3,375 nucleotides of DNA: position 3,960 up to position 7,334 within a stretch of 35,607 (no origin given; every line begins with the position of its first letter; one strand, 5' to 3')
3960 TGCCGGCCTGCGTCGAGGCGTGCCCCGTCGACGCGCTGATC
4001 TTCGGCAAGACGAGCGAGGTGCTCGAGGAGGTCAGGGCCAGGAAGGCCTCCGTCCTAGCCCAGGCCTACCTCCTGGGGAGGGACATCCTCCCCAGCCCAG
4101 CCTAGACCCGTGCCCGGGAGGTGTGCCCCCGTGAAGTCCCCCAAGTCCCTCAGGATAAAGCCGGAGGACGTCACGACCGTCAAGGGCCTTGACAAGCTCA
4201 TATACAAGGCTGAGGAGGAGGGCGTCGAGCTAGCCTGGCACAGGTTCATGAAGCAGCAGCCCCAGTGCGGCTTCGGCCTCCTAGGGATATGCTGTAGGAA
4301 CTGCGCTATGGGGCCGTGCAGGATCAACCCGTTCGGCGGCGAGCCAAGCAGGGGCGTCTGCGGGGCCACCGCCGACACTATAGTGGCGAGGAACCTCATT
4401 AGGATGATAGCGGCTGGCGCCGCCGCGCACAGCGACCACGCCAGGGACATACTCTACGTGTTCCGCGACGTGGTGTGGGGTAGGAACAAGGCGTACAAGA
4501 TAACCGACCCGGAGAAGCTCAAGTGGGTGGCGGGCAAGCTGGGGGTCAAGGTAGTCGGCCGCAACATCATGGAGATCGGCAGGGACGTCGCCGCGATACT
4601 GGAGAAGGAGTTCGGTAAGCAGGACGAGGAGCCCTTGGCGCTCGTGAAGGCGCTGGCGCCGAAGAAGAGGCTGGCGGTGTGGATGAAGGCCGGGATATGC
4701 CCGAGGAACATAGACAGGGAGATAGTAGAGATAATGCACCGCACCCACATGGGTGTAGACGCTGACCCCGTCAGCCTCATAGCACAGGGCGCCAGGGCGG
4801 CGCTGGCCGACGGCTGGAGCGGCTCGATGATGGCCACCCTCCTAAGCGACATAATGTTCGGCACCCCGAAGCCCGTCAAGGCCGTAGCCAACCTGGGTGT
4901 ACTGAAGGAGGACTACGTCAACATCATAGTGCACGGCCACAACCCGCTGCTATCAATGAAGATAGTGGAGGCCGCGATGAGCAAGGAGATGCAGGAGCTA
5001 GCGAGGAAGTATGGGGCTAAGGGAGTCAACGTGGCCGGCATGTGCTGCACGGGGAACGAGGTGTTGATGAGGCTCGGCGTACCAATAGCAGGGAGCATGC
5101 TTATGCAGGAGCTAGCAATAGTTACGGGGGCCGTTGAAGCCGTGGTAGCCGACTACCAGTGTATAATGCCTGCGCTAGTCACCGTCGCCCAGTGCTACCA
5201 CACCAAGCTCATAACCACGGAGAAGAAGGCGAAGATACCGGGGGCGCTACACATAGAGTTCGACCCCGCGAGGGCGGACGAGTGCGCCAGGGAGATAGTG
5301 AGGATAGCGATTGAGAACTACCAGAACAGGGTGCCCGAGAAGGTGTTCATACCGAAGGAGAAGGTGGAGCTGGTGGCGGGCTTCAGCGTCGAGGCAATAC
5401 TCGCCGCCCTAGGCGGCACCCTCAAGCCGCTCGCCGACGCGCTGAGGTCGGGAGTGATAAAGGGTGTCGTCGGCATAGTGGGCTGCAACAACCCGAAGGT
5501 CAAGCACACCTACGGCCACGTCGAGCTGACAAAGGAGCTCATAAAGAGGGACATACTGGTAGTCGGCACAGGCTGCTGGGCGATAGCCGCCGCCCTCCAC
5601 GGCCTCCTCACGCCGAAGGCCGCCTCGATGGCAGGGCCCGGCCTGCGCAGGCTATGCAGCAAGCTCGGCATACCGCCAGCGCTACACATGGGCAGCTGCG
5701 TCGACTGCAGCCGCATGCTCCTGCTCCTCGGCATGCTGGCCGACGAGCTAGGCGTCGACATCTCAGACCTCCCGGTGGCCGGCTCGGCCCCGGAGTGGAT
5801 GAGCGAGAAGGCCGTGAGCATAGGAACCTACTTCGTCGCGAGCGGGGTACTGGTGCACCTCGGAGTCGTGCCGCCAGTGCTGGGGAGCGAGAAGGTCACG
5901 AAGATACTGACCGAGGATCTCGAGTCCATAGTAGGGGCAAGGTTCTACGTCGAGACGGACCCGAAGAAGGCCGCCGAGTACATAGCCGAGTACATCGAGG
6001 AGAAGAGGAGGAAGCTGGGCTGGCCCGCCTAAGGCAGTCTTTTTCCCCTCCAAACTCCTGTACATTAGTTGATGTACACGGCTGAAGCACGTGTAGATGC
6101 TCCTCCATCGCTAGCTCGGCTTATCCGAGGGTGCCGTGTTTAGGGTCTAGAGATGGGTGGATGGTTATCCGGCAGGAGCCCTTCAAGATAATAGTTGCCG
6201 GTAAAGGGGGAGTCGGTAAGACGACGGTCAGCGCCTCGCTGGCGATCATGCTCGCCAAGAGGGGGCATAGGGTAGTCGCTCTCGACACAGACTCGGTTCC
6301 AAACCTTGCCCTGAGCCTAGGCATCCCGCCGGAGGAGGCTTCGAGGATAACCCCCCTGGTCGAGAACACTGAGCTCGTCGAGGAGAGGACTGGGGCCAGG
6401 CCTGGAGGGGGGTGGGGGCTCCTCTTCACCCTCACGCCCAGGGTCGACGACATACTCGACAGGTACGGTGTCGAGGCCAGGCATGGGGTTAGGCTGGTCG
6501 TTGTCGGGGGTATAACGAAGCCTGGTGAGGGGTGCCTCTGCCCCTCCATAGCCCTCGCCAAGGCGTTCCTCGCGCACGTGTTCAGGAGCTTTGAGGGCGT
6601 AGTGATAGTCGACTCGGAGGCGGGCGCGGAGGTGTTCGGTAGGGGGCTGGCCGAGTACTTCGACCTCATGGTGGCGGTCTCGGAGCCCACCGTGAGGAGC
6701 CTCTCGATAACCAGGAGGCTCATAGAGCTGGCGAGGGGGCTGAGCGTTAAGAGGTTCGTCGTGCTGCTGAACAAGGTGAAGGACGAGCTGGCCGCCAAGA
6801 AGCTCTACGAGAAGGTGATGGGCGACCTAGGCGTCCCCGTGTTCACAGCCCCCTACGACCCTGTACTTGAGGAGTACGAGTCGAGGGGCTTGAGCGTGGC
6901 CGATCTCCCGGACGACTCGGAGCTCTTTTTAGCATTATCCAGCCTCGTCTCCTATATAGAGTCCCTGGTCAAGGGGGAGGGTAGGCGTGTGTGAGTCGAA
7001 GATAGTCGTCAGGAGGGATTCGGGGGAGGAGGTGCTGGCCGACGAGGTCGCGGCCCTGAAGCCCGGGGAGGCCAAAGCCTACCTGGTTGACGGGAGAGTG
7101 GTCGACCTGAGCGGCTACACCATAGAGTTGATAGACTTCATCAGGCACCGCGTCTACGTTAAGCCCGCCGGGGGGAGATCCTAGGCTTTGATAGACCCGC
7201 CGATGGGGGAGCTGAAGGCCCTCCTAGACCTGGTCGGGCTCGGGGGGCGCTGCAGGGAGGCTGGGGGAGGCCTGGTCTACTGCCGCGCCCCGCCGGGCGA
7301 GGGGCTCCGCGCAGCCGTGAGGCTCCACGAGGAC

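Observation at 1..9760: CO-dehydrogenase module spliced into the middle of a hyc-ordered group-4 hydrogenase operon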

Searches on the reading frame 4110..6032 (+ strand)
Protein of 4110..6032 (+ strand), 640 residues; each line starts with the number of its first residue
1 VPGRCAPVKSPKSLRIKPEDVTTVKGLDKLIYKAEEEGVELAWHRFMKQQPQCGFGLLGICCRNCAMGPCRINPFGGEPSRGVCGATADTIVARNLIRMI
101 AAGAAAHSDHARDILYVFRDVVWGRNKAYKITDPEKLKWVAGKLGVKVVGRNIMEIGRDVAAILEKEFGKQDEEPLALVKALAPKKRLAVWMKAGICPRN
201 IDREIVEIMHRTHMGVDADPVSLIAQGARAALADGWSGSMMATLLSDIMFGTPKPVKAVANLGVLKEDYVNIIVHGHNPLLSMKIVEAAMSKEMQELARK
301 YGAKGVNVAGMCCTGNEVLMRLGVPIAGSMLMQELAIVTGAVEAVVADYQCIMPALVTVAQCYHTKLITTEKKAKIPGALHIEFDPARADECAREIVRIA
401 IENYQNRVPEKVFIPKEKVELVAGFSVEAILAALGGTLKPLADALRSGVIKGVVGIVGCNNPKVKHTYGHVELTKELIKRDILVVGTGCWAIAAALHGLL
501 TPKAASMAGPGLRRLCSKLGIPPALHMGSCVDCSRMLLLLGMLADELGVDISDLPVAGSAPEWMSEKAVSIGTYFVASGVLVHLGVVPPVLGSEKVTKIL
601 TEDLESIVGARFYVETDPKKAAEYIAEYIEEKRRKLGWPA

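Call 3: search_protein_families(library=pfam, proteins=[window:4110-6032:+])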
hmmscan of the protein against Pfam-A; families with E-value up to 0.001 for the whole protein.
window:4110-6032:+ (640 aa): 1 family
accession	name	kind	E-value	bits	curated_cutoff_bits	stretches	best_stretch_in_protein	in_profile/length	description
PF03063.25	Prismane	-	5.8e-187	622.9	27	1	60-619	1-513/513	Prismane/CO dehydrogenase family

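Call 6: search_protein_families(library=ncbifam, proteins=[window:4110-6032:+])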
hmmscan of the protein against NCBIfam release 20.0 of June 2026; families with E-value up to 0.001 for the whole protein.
window:4110-6032:+ (640 aa): 4 families
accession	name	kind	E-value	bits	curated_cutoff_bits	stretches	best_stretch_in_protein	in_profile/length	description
TIGR01702.1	CO_DH_cata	equivalog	1.7e-225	749.9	478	1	28-637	7-620/621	anaerobic carbon-monoxide dehydrogenase catalytic subunit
TIGR00314.1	cdhA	equivalog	5.2e-18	64.2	781.3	3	202-441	163-388/784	CO dehydrogenase/acetyl-CoA synthase complex subunit alpha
NF003658.0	PRK05290.1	equivalog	2.1e-11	43.2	367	1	520-604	444-528/546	hydroxylamine reductase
TIGR01703.1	hybrid_clust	equivalog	3.6e-11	42.3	360.8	1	520-604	422-506/522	hydroxylamine reductase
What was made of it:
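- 4131..6032 (+): cooS, the Ni-CODH catalytic subunit (ORF opens at 4110; likely start GTG 4131, preceded by GGAGGTG). TIGR01702 at 750 bits against a cut-off of 478 (call 6).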

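Call 20: list_cluster_members(proteins=[P0001, window:4110-6032:+, window:10830-11228:+, window:11268-12125:+])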
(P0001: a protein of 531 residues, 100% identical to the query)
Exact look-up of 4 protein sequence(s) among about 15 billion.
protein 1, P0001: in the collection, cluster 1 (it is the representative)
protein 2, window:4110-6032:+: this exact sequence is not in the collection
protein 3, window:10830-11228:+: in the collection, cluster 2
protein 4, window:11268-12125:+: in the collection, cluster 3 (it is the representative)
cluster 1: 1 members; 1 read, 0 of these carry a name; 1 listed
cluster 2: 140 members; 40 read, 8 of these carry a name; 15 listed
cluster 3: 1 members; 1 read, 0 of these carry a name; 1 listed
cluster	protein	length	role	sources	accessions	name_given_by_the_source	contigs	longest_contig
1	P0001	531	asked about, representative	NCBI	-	-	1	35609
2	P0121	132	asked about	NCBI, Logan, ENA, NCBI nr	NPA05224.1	MAG: 30S ribosomal protein S11 [Crenarchaeota archaeon] | 30S ribosomal protein S11 [Thermoproteota archaeon]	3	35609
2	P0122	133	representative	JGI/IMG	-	-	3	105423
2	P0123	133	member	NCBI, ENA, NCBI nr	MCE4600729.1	MAG: 30S ribosomal protein S11 [Desulfurococcales archaeon] | 30S ribosomal protein S11 [Desulfurococcales archaeon]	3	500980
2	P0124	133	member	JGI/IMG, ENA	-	small subunit ribosomal protein S11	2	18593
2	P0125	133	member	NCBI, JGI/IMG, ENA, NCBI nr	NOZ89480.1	MAG: 30S ribosomal protein S11 [Crenarchaeota archaeon] | 30S ribosomal protein S11 [Thermoproteota archaeon]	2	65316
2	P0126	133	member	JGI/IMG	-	small subunit ribosomal protein S11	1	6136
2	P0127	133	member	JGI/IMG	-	small subunit ribosomal protein S11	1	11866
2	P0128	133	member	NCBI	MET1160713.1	MAG: 30S ribosomal protein S11 [Thermoprotei archaeon]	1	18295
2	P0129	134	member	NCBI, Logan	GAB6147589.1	30S ribosomal protein S11 [Stetteria hydrogenophila]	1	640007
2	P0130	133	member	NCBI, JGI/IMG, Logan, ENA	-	-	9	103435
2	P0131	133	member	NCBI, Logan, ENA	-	-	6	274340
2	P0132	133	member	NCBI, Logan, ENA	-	-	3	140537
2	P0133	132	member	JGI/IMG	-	-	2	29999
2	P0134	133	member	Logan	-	-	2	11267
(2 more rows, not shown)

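Call 21: search_solved_structures(query=window:4110-6032:+, max_evalue=1e-20, show_alignments=2)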
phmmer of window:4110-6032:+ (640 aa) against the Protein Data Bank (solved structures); distinct sequences matched with E-value up to 1e-20: 36.
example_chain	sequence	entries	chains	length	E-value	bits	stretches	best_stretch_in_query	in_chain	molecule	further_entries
6t7j_B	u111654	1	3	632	0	1037.4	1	15-639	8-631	Carbon monoxide dehydrogenase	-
6elq_X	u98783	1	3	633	8.6e-217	724.7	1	29-636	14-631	Carbon Monoxide Dehydrogenase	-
6vwy_A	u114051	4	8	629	4.1e-209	699.4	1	30-638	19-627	Carbon monoxide dehydrogenase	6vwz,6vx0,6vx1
6b6v_A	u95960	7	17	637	8.9e-207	691.6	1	30-638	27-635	Carbon monoxide dehydrogenase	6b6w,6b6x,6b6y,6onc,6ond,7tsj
6ons_A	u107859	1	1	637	5.6e-206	689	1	30-638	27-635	Carbon monoxide dehydrogenase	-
6dc2_A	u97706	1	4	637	1.8e-205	687.3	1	30-638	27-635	Carbon monoxide dehydrogenase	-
6ytt_B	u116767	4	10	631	1.5e-198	664.5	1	29-637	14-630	Carbon-monoxide dehydrogenase (Acceptor),Carbon-monoxide dehydrogenase (Acceptor) | Carbon-monoxide dehydrogenase (Acceptor),CO-dehydrogenase from Clostridium a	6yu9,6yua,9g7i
9fzy_B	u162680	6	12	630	1.5e-198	664.5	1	29-637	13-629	Carbon monoxide dehydrogenase/acetyl-CoA synthase beta subunit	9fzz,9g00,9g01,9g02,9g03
1jqk_A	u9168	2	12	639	6.2e-179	599.7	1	30-637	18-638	carbon monoxide dehydrogenase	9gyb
7err_A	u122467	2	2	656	1.2e-174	585.5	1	22-639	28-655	Carbon monoxide dehydrogenase 2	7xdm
9tox_X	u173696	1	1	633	1.8e-174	584.9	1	23-639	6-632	Carbon monoxide dehydrogenase 2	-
9iym_A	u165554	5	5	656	8.9e-174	582.6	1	22-639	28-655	Carbon monoxide dehydrogenase 2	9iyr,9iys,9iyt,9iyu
9iyo_A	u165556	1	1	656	9.1e-174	582.6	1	22-639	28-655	Carbon monoxide dehydrogenase 2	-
9tp0_X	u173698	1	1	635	1.1e-173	582.3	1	23-639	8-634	Carbon monoxide dehydrogenase 2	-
7xdn_A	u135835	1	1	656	7.4e-173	579.6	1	22-639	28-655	Carbon monoxide dehydrogenase 2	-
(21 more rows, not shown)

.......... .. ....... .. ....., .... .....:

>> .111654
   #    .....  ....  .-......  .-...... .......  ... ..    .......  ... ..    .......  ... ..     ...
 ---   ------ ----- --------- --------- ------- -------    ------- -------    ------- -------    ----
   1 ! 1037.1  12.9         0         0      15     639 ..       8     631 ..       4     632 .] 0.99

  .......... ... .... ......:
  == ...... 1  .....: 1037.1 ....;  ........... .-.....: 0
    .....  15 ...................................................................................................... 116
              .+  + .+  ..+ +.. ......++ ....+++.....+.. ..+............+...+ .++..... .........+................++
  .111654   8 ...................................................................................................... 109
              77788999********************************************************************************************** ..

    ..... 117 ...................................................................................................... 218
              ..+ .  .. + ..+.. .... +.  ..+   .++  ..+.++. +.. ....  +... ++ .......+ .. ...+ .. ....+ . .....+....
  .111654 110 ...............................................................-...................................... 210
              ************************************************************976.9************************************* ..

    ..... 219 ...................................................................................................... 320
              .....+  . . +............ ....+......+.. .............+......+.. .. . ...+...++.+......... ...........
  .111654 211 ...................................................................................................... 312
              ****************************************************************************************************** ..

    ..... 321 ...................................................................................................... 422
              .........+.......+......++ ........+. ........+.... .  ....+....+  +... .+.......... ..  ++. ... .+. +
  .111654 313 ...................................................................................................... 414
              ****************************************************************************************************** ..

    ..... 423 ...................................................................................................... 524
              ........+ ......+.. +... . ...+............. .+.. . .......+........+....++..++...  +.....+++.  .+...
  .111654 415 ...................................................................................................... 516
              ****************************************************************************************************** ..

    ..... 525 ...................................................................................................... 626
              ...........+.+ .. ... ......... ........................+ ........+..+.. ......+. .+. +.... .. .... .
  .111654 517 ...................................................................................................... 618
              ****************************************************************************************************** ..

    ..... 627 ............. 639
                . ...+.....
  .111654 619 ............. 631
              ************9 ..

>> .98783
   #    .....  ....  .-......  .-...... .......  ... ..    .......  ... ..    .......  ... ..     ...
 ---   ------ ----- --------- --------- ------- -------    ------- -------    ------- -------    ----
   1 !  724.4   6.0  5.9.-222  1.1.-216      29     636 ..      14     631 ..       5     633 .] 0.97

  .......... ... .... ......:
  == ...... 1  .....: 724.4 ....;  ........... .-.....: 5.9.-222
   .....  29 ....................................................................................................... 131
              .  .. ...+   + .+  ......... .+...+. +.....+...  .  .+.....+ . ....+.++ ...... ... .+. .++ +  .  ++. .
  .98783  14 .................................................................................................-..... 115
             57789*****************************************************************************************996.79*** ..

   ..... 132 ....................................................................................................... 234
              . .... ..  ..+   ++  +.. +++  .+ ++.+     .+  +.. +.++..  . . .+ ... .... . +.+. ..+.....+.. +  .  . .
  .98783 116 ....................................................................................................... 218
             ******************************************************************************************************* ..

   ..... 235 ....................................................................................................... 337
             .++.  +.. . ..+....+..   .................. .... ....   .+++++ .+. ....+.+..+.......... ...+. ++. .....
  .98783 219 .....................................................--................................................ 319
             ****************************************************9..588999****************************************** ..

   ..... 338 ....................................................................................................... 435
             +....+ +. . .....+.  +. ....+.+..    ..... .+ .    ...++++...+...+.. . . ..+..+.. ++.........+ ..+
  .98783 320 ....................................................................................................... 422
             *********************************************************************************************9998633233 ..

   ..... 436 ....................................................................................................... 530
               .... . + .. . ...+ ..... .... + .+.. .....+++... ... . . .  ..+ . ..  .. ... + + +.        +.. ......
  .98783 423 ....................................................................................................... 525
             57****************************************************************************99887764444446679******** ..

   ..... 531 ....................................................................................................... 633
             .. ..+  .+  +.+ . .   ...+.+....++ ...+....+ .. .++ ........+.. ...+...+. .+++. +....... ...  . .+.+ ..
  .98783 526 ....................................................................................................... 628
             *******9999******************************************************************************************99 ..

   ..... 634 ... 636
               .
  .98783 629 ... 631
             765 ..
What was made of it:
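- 4131..6032 (+): Best solved match is 6t7j at 1037 bits (call 21).
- On Ni-CODH clade E (structural group E-1, the T. onnurineus type): Best solved match is 6t7j (1037 bits), far above CODH-IV (725), D. vulgaris (699), R. rubrum (600) and CODH-II (585) (call 21).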

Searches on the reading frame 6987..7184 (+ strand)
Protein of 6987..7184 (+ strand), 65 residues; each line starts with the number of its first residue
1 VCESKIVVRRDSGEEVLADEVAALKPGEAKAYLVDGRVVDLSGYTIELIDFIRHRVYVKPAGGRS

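Call 3: search_protein_families(library=pfam, proteins=[window:6987-7184:+])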
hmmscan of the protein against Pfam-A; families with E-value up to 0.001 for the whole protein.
window:6987-7184:+ (65 aa): 1 family
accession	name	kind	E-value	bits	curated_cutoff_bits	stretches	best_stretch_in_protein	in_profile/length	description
PF10133.14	CooT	-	1.1e-05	26.1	27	1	1-58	1-59/60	CO dehydrogenase accessory protein CooT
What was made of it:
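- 6987..7184 (+): cooT-like small Ni chaperone; overlaps the cooC stop by 8 nt. Pfam CooT at 26.1 bits, just below the cut-off of 27 (call 3).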

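Call 6: search_protein_families(library=ncbifam, proteins=[window:6987-7184:+])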
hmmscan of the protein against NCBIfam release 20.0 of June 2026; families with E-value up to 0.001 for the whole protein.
window:6987-7184:+ (65 aa): 0 families
